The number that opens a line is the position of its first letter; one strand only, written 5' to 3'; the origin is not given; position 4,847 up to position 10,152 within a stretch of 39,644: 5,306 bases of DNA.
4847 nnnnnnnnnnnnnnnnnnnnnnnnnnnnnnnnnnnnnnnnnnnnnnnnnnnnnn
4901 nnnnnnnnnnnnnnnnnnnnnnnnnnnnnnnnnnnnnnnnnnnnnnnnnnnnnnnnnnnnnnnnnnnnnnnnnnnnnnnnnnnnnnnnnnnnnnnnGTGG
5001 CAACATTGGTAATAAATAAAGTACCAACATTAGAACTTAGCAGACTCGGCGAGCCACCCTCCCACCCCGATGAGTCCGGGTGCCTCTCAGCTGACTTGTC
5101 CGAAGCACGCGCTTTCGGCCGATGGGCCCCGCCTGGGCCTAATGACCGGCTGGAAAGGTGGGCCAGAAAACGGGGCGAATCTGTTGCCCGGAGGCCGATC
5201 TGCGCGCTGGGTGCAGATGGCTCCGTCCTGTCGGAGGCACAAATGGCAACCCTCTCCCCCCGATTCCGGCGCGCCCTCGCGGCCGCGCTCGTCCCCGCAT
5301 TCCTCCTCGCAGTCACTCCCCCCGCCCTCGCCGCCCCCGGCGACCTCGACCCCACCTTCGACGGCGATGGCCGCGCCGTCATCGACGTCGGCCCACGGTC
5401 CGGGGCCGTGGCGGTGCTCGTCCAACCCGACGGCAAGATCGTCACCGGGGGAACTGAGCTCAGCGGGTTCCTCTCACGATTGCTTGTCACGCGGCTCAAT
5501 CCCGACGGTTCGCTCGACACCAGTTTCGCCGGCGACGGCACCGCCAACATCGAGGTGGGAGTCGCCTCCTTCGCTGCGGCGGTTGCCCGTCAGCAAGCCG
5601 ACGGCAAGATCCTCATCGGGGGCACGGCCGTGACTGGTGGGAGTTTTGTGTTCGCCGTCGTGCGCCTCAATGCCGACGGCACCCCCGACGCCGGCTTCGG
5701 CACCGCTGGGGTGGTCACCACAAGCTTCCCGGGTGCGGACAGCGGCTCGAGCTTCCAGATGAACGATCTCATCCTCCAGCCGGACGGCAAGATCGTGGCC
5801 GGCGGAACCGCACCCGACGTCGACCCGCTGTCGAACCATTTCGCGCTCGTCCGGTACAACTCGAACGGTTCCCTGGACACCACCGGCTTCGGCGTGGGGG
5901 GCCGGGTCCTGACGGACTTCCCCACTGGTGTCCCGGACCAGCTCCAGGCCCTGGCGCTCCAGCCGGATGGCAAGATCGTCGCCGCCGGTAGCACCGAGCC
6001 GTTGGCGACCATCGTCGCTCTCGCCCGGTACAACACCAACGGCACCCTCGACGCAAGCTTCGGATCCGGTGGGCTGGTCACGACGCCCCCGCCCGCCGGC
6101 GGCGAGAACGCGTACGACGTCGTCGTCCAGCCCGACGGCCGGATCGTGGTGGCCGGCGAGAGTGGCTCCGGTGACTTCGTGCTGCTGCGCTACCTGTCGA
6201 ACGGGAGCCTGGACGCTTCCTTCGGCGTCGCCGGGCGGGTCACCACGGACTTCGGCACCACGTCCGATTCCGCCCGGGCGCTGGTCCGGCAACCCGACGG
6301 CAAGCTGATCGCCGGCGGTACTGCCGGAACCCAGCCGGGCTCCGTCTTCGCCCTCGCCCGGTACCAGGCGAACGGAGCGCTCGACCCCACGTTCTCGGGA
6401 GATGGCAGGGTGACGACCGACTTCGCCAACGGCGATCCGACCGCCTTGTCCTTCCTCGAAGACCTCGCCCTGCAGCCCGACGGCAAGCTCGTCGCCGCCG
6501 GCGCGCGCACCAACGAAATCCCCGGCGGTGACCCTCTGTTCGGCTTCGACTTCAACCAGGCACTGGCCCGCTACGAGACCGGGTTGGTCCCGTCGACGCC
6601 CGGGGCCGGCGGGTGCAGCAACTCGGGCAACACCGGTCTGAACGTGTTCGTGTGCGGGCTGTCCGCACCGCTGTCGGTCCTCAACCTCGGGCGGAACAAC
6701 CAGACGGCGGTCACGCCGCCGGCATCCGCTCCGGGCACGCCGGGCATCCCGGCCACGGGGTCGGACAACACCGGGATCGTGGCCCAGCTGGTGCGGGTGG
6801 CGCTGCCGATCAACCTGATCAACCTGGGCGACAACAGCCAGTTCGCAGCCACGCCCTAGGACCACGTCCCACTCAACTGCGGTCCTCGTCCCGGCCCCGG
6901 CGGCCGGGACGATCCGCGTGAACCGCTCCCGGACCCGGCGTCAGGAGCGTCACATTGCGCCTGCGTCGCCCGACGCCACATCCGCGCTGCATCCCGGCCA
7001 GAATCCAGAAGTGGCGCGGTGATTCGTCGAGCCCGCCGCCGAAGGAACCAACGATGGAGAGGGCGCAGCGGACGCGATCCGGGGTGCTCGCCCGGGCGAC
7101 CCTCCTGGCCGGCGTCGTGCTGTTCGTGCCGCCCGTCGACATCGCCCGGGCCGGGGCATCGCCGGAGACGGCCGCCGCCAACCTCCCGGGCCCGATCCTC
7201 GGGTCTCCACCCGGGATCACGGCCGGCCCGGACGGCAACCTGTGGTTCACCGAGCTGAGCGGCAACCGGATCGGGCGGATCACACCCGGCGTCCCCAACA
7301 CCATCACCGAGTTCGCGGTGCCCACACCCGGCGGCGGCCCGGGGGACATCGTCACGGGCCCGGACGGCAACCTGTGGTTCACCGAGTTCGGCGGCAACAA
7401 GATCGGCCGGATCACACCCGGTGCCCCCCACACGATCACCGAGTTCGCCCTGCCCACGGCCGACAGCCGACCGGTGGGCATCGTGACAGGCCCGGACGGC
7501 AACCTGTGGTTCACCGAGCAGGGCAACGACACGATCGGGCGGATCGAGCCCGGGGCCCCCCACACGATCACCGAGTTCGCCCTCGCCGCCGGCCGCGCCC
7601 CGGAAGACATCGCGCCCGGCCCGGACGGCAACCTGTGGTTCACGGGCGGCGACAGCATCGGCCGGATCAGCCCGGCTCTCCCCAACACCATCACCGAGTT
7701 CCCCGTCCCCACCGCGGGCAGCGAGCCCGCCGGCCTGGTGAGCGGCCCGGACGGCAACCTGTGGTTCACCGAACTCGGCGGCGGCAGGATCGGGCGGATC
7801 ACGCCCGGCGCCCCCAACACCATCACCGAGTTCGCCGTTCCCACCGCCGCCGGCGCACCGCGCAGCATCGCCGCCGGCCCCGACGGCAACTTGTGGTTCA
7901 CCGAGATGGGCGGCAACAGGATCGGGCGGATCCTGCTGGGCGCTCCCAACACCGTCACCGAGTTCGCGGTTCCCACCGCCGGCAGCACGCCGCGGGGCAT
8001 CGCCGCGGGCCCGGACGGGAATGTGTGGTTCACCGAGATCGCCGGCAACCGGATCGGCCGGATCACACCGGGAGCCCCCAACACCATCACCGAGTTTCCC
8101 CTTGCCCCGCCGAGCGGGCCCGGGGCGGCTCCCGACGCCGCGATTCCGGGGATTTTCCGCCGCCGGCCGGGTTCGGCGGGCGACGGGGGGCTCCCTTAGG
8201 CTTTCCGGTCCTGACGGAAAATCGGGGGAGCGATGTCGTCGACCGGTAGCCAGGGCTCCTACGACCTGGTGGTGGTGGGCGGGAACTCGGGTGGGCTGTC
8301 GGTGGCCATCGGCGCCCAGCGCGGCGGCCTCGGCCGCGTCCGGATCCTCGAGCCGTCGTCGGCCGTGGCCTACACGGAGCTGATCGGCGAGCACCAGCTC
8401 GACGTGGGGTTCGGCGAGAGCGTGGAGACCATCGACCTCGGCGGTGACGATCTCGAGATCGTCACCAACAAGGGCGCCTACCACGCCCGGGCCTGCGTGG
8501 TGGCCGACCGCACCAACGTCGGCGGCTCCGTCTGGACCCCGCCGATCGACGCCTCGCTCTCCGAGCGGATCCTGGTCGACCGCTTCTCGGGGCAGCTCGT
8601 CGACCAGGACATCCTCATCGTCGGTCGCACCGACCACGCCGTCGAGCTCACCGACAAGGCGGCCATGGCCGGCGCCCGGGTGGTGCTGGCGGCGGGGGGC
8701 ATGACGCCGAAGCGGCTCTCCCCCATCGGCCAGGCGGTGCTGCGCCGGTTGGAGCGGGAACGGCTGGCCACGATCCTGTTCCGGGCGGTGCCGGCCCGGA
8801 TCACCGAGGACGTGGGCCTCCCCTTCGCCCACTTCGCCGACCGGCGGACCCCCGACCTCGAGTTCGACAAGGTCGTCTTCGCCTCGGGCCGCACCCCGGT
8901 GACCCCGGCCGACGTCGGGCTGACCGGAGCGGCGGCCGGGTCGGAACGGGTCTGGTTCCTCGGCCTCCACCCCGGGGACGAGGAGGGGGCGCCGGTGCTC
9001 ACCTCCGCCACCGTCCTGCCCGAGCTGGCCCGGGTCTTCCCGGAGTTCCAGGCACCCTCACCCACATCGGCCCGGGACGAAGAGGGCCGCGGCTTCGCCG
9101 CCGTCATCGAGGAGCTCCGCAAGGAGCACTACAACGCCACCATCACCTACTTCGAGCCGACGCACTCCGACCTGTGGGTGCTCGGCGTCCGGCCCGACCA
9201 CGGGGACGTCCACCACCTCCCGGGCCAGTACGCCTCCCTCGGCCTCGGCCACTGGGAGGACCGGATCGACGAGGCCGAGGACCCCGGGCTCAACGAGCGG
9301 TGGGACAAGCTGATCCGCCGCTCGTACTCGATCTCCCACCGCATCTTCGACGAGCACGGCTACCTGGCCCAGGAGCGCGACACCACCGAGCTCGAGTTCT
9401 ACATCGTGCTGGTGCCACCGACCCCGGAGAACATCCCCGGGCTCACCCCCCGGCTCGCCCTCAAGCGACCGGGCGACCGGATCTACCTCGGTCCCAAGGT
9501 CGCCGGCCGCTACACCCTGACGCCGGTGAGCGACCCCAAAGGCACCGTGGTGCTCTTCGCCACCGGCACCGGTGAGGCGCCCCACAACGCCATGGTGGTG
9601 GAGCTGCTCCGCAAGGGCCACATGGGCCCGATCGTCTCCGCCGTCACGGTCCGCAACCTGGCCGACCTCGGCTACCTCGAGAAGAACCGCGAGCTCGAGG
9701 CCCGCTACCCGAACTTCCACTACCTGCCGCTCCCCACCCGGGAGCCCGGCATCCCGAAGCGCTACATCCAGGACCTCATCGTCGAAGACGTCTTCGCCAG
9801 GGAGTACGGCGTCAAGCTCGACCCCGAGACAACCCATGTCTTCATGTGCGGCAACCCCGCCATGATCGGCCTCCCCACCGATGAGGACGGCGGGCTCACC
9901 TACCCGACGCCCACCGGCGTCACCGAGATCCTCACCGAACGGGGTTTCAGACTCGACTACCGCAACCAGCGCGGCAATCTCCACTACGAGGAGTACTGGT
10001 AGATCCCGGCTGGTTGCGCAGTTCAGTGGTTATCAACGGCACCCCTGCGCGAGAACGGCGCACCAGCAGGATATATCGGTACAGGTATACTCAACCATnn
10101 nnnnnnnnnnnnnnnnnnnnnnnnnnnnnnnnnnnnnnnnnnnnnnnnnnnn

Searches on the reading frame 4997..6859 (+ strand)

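Call 75: search_protein_families(library=pfam, proteins=[window:4997-6859:+], max_evalue=0.001)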
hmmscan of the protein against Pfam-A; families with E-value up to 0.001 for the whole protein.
window:4997-6859:+ (620 aa): 1 family
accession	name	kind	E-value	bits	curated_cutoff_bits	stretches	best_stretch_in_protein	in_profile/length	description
PF17164.10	DUF5122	-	2.7e-67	223.1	27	6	200-234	1-36/36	Domain of unknown function (DUF5122) beta-propeller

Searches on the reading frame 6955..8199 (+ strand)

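Call 75: search_protein_families(library=pfam, proteins=[window:6955-8199:+], max_evalue=0.001)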
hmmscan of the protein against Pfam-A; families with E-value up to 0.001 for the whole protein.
window:6955-8199:+ (414 aa): 6 families
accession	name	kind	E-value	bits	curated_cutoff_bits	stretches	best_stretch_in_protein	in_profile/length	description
PF24684.1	Vgb_lyase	-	2.1e-94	316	50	2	204-385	44-220/290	Virginiamycin B lyase family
PF07494.17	Reg_prop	-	3.4e-12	45.5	20.4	0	218-231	9-22/24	Two component regulator propeller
PF08450.18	SGL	-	1.1e-09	38.8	26.3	0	135-230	9-102/246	SMP-30/Gluconolactonase/LRE-like region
PF20067.5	SSL_N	-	9.6e-08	32.2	18.9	0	209-230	16-37/46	Strictosidine synthase-like, N-terminal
PF01436.27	NHL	-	9.1e-06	25.9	20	0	345-358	3-16/28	NHL repeat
PF23500.1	DUF7133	-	5.2e-05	23.2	27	0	171-187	329-345/385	Domain of unknown function (DUF7133)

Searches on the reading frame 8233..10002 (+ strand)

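Call 10: search_protein_families(library=pfam, proteins=[window:8233-10002:+], max_evalue=0.01)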
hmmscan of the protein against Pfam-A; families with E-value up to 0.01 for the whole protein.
window:8233-10002:+ (589 aa): 3 families
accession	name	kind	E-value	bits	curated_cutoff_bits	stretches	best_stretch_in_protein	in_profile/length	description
PF00175.26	NAD_binding_1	-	2.1e-10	41.7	22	1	442-545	2-104/109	Oxidoreductase NAD-binding domain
PF13738.12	Pyr_redox_3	-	2.2e-08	34.1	30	1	47-221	87-268/305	Pyridine nucleotide-disulphide oxidoreductase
PF07992.20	Pyr_redox_2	-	2.9e-06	27.3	26.1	1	10-225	1-242/291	Pyridine nucleotide-disulphide oxidoreductase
